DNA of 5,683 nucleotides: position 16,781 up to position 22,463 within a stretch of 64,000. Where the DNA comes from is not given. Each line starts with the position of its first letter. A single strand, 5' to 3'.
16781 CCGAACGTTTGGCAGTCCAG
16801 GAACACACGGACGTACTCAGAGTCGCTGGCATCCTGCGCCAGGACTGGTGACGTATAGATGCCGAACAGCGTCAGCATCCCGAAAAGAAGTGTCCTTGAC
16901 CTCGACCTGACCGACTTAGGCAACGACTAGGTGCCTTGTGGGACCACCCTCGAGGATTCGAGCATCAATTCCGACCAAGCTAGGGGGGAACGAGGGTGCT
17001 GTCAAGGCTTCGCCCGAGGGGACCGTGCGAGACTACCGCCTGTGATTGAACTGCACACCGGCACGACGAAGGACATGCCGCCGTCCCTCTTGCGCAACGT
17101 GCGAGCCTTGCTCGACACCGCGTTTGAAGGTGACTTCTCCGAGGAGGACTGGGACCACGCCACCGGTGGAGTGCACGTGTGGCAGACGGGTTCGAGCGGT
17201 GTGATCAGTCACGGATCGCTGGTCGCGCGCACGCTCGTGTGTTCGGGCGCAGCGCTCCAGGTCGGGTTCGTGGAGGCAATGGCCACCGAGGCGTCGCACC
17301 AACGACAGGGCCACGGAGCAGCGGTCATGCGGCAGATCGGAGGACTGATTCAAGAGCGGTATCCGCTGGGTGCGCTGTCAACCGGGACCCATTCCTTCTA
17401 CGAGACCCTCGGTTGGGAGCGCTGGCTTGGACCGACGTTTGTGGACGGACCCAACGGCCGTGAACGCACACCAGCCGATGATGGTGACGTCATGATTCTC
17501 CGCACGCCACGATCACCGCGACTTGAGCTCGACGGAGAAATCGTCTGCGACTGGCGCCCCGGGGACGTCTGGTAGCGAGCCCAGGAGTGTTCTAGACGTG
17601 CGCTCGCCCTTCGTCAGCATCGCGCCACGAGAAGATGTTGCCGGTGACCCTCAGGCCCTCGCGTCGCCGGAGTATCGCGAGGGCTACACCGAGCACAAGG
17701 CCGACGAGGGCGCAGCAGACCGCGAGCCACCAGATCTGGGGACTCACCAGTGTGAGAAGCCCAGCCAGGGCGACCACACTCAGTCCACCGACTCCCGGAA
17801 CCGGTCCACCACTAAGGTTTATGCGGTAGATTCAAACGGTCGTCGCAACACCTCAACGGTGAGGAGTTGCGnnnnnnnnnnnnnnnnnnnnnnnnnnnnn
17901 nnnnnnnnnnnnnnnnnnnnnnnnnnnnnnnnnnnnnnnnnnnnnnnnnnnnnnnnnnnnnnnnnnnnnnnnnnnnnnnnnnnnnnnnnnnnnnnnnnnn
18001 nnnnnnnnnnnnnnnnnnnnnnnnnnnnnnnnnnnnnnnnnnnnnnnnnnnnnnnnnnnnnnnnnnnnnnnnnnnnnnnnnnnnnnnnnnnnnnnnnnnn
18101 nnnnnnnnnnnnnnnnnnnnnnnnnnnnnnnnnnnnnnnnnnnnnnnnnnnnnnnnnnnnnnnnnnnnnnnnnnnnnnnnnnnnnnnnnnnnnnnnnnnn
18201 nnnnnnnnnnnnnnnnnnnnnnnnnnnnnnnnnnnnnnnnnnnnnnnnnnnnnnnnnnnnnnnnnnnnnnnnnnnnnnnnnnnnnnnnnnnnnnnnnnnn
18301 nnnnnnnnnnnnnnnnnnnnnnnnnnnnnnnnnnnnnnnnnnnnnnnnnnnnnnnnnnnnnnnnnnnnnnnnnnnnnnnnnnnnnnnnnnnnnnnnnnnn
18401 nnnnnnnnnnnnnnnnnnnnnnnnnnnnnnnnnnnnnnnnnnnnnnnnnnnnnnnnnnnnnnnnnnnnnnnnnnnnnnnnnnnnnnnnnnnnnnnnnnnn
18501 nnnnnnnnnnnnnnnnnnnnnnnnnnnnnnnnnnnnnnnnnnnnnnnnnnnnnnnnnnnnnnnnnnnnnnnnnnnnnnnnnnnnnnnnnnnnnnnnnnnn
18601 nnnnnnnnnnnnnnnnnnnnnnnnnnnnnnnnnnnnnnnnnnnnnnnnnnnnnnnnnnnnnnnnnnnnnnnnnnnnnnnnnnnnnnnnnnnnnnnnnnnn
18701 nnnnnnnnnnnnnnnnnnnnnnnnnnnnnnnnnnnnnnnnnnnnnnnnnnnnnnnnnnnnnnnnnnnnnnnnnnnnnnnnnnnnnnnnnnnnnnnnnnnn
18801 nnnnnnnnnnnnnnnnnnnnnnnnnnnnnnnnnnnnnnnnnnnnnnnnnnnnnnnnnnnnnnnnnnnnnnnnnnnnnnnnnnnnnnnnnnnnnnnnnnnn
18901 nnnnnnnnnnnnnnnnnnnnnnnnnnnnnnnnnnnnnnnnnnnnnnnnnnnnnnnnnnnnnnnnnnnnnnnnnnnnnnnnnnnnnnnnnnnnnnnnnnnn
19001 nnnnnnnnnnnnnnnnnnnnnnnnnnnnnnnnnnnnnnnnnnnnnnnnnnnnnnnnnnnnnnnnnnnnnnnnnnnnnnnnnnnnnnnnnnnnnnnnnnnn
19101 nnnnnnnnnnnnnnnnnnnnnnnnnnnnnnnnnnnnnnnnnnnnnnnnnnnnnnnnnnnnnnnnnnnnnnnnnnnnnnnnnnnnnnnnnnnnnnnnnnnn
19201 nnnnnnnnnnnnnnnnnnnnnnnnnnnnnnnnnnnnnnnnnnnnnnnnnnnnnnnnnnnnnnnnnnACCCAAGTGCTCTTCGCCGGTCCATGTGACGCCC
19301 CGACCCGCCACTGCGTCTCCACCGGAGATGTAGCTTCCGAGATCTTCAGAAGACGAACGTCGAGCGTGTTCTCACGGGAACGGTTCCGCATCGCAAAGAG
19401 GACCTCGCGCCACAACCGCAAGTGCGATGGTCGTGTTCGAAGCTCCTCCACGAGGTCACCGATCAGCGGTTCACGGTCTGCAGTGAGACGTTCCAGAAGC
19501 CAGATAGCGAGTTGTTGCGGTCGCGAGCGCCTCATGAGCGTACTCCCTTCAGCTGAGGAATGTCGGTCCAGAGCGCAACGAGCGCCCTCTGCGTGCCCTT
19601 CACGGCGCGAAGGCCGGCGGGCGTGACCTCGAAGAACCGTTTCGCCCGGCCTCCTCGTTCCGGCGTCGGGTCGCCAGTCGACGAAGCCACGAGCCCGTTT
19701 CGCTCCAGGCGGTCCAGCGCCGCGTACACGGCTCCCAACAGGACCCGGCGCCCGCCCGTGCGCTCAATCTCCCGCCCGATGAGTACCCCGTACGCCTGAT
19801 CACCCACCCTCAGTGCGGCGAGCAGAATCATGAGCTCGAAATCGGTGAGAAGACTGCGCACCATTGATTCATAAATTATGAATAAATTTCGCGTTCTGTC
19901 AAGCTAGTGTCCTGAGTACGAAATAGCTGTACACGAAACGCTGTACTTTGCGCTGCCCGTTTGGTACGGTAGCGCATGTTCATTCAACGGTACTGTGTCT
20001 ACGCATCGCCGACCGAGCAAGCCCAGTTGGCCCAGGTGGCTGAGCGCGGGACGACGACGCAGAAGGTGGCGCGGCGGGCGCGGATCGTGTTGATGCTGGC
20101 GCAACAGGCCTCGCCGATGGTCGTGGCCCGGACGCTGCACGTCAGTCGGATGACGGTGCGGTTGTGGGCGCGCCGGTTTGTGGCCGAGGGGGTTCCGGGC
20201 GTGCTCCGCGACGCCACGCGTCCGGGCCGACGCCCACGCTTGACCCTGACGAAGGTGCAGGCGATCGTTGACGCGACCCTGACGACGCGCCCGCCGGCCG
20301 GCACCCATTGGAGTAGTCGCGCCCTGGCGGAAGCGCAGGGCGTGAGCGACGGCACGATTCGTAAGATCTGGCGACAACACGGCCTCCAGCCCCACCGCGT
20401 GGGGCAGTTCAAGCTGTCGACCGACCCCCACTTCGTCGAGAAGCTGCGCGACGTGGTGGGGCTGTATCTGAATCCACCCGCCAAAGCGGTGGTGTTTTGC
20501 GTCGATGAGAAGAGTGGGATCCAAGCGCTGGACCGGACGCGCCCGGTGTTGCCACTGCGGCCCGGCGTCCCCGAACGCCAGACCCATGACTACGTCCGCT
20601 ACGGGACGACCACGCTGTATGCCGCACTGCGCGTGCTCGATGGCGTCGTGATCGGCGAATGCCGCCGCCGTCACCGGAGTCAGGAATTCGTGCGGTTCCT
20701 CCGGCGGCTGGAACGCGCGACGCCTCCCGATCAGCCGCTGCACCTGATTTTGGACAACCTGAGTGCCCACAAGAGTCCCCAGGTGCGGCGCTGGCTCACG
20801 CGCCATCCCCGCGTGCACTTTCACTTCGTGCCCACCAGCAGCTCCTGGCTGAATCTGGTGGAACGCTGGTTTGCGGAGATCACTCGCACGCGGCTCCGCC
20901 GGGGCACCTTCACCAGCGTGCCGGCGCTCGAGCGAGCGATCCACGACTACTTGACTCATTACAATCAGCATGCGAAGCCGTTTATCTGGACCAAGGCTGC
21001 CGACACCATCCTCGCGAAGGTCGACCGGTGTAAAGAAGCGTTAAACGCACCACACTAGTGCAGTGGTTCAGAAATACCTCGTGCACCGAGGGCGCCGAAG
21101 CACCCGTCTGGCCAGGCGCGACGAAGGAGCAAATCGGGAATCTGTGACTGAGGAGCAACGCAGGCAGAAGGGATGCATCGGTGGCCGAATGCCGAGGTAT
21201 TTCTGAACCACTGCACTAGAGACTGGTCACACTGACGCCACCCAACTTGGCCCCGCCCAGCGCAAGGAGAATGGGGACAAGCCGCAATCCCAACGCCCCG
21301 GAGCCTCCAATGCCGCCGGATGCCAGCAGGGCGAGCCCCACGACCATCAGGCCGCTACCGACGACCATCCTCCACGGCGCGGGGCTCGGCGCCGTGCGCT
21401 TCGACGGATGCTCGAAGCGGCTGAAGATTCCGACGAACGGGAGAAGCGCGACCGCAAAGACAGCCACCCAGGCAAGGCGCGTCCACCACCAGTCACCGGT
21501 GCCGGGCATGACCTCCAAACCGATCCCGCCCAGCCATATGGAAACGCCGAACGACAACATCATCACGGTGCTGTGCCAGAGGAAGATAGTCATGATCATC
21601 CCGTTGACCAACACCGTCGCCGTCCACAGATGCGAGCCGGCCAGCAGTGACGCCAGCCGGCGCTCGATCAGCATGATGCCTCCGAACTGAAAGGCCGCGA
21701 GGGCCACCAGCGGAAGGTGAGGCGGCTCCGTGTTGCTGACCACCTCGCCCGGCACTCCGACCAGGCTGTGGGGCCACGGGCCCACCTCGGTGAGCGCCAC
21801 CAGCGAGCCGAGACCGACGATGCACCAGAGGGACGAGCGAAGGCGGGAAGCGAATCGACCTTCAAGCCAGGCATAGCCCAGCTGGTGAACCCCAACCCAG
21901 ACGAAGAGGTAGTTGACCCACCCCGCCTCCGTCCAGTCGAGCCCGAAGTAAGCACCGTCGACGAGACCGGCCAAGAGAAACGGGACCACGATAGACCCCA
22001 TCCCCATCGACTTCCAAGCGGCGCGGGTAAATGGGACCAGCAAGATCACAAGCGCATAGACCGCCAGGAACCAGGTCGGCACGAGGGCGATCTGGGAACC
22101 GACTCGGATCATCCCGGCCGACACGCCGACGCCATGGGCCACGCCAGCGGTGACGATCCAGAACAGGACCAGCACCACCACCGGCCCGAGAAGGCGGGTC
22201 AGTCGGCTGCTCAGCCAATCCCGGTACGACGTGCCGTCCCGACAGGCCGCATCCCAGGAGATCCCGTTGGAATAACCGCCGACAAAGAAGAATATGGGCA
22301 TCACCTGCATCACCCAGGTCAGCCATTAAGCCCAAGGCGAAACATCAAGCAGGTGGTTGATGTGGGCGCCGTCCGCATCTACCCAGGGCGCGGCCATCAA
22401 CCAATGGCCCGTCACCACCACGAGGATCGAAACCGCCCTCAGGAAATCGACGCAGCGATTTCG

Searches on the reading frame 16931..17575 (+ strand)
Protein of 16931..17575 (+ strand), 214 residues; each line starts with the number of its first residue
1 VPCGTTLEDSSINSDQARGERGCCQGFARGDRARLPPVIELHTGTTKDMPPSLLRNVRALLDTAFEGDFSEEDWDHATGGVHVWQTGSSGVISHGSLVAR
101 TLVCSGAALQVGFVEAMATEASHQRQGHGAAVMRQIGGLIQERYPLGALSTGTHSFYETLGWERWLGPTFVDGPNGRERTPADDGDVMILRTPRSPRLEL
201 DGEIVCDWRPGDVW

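Call 51: search_protein_families(library=pfam, proteins=[window:16931-17575:+], max_evalue=0.001)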
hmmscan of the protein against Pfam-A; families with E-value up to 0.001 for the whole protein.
window:16931-17575:+ (214 aa): 2 families
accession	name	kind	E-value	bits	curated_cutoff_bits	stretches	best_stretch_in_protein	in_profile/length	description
PF13527.13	Acetyltransf_9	-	1.3e-05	25.6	25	1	52-163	8-125/127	Acetyltransferase (GNAT) domain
PF13508.13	Acetyltransf_7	-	0.00018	22.3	27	1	111-163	29-83/84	Acetyltransferase (GNAT) domain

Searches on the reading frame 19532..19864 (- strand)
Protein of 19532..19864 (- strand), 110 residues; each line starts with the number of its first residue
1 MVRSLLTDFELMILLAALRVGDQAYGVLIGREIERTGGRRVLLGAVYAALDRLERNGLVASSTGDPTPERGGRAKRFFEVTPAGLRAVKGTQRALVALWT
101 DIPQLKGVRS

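Call 51: search_protein_families(library=pfam, proteins=[window:19532-19864:-], max_evalue=0.001)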
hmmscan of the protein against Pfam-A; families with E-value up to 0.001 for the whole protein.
window:19532-19864:- (110 aa): 1 family
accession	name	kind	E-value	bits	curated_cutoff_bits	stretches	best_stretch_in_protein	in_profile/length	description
PF03551.20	PadR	-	4.8e-10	39.7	27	1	15-88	2-73/75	Transcriptional regulator PadR-like family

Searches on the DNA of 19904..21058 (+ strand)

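Call 63: search_dna_similar(query=window:19904-21058:+, collection=plasmids, mode=distant, max_rows=10)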
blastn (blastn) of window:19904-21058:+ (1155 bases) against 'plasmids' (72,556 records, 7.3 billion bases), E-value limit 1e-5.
Records with a match: 492; places in all: 875; records where one place covers at least 80% of the query: 0.
Best place of each record, by identity: 80-90% 1; 60-80% 491.
By first word of the organism name: Streptomyces 99; Rhizobium 50; Sinorhizobium 46; Rhodococcus 37; Pseudomonas 32; Bradyrhizobium 32; Ralstonia 29; Agrobacterium 17; Sphingobium 12; Cupriavidus 9; and 50 more.
By predicted mobility (MOB-suite, as given by PLSDB): non-mobilizable 184; conjugative 173; mobilizable 135.
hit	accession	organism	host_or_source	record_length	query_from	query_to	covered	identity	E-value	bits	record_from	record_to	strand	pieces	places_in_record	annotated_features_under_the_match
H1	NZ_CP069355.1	Microvirga sp. VF16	Vachellia farnesiana,Cell culture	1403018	462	1155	60%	65.4%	9e-21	109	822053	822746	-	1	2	none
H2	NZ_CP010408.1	Streptomyces vietnamensis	soil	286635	477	1120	56%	66.8%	2e-36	162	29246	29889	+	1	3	IS630 family transposase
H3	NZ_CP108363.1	Streptomyces sp. NBC_01343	-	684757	477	1111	55%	66.7%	2e-36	161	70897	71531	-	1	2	IS630 family transposase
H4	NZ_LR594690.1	Variovorax sp. WDL1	linuron-contaminated soil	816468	476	1119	56%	65.6%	2e-29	139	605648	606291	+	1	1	IS630 family transposase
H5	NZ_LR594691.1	Variovorax sp. WDL1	linuron-contaminated soil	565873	476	1119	56%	65.6%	2e-29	139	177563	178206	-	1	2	IS630 family transposase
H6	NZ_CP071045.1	Streptomyces sp. CA-256286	sediment,muddy soil from torrent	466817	477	1111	55%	65.7%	2e-23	118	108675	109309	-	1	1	IS630 family transposase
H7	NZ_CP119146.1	Streptomyces sp. AM 4-1-1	Apis mellifera,cell culture,Insects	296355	477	1111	55%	65.2%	3e-20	107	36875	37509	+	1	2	IS630 family transposase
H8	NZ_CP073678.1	Cupriavidus sp. KK10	Isolate,A bacterial consortium from ...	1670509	475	1092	54%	66.9%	6e-36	159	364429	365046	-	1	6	none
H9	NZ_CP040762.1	Paracoccus liaowanqingii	Tibetan antelope,cell culture,feces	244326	504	1115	53%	67.1%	2e-30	141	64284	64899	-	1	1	none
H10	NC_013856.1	Azospirillum sp. B510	-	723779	505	1121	53%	65.5%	3e-21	112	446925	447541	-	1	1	IS630-like element ISAzs31 family transposase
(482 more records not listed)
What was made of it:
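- Closest known: IS630 of Shigella sonnei and ISY100. Different: The window's IS630 is only about 65-67% identical in DNA, over its catalytic half, to annotated IS630 elements on plasmids (call 63).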

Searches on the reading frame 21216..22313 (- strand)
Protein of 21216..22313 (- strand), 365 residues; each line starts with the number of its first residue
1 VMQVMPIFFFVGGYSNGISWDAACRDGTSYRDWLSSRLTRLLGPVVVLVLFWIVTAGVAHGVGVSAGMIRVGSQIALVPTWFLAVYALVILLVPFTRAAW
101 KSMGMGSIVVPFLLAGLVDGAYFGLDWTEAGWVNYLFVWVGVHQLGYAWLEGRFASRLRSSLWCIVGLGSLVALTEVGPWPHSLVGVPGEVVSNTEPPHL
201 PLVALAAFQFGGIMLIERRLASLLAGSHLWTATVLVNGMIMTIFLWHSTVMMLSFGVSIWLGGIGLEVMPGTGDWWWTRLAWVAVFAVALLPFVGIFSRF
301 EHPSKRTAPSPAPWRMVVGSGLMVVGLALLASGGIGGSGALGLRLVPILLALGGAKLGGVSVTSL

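Call 15: search_protein_families(library=pfam, proteins=[window:21216-22313:-], max_evalue=0.01)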
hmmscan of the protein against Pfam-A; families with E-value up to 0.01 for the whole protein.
window:21216-22313:- (365 aa): 1 family
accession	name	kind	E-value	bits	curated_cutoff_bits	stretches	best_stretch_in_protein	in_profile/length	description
PF01757.29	Acyl_transf_3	-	1.1e-13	51.3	31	1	3-291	46-323/326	Acyltransferase domain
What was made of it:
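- Checked: On the other side (21216-21218, minus strand) it is the stop of an acyltransferase ORF (call 15).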
